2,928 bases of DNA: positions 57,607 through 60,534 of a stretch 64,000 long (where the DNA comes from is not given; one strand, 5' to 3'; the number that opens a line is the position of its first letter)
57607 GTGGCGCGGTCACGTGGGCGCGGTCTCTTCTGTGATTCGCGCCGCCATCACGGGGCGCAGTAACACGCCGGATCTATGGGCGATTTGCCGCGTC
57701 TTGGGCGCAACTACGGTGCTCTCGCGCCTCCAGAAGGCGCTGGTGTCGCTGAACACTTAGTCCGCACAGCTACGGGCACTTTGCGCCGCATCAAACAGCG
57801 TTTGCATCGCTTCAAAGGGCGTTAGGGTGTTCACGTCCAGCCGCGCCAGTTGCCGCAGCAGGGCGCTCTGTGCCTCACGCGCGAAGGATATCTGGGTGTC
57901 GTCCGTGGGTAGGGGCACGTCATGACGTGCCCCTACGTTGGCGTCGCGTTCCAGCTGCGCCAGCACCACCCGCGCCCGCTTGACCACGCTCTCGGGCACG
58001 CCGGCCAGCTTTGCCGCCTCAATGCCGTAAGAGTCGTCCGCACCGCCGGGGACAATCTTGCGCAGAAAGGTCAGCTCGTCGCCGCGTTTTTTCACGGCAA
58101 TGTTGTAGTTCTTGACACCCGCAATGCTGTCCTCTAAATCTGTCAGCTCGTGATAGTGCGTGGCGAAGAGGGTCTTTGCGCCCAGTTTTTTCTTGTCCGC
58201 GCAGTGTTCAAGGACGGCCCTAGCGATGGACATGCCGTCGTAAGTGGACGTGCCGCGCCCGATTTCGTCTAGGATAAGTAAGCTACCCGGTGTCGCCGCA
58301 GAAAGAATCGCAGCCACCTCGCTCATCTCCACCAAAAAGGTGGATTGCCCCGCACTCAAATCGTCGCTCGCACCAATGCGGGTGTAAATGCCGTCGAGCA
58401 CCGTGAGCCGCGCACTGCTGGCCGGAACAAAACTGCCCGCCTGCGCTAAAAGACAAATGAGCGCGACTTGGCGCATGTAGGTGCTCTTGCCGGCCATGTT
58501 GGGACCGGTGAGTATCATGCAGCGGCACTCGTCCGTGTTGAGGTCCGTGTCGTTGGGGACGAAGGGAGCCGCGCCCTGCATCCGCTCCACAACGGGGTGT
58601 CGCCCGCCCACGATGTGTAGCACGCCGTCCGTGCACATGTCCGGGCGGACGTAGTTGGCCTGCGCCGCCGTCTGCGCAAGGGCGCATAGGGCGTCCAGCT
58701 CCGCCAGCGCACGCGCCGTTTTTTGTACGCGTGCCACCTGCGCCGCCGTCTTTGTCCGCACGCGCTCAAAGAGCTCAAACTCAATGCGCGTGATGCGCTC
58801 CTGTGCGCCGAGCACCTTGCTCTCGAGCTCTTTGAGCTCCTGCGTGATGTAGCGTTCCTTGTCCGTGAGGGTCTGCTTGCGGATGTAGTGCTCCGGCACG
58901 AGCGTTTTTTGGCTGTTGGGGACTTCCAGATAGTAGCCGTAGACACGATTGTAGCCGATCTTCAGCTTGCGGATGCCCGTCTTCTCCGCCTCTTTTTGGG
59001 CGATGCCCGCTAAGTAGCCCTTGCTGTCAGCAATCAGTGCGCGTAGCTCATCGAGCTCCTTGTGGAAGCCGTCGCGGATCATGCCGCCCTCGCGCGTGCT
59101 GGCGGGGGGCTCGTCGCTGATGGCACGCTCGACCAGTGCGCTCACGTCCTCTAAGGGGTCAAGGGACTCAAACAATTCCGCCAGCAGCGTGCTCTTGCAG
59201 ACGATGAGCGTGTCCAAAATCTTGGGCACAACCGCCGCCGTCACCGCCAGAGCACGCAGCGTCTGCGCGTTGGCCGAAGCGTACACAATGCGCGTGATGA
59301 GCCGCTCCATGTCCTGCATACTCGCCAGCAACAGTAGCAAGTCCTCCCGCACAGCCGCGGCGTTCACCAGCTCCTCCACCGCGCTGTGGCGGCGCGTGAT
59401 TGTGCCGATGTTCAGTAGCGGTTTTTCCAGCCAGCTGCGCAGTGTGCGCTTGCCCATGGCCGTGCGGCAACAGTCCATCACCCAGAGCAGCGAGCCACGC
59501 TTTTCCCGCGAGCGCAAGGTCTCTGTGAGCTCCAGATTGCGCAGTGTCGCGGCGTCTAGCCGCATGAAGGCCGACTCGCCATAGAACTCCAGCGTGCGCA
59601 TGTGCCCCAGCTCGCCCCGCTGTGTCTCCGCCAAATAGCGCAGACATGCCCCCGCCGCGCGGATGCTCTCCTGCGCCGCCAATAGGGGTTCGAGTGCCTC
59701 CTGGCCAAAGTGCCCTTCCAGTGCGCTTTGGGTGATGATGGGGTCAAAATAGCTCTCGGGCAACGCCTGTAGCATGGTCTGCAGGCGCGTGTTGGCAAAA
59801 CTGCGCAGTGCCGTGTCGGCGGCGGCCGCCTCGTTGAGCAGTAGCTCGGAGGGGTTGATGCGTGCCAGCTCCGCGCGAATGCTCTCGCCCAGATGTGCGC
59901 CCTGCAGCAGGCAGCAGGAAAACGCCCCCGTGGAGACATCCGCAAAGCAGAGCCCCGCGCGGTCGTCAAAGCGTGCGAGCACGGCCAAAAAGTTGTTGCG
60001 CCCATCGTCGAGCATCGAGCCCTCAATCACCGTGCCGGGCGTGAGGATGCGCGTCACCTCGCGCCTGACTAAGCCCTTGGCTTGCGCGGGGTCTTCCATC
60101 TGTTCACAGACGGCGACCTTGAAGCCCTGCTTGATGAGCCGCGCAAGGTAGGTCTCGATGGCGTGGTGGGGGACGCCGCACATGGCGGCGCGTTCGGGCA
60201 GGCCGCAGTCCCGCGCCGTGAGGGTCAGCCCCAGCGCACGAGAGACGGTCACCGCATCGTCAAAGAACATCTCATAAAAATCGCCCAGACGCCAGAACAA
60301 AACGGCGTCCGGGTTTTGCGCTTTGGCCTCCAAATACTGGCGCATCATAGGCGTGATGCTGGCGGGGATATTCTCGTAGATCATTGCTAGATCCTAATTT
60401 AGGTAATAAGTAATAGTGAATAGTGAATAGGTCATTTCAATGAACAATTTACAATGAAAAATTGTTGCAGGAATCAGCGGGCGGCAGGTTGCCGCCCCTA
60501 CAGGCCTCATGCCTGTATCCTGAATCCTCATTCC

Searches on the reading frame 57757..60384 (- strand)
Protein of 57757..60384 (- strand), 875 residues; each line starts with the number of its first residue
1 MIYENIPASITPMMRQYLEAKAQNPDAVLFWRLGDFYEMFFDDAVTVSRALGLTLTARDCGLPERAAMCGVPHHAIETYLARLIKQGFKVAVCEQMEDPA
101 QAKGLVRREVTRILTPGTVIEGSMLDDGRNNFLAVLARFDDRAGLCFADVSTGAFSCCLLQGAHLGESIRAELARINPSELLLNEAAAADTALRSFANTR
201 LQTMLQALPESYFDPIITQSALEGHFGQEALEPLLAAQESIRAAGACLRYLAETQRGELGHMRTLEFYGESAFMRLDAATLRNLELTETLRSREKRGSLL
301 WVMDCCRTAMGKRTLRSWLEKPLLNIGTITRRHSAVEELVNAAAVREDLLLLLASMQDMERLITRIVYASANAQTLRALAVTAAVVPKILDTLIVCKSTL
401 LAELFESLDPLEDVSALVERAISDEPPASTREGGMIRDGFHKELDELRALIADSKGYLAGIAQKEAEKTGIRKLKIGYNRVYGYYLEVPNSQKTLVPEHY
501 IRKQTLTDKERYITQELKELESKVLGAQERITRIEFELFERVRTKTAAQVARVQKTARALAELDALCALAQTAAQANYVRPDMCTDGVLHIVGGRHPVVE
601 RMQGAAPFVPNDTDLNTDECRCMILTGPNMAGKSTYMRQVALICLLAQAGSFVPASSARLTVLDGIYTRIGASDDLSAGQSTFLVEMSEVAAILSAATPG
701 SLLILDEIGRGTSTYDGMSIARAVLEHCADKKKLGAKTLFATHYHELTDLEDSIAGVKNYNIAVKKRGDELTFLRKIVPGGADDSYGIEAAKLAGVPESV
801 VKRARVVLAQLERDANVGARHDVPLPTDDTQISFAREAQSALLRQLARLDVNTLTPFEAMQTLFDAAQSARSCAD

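Call 36: search_protein_families(library=pfam, proteins=[window:57757-60384:-])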
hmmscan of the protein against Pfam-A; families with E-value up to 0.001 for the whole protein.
window:57757-60384:- (875 aa): 5 families
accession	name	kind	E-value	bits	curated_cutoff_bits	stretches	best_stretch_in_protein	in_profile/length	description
PF00488.27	MutS_V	-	2.2e-80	269.5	30.2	1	623-812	1-188/188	MutS domain V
PF05192.23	MutS_III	-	4.4e-51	174.4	34.1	1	279-570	1-194/194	MutS domain III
PF01624.25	MutS_I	-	1.4e-44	151.3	20.6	1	11-121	1-111/113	MutS domain I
PF05190.23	MutS_IV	-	1.2e-29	102.9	22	1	439-530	1-92/92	MutS family domain IV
PF05188.22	MutS_II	-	2.4e-19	70.5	25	1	131-262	1-132/133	MutS domain II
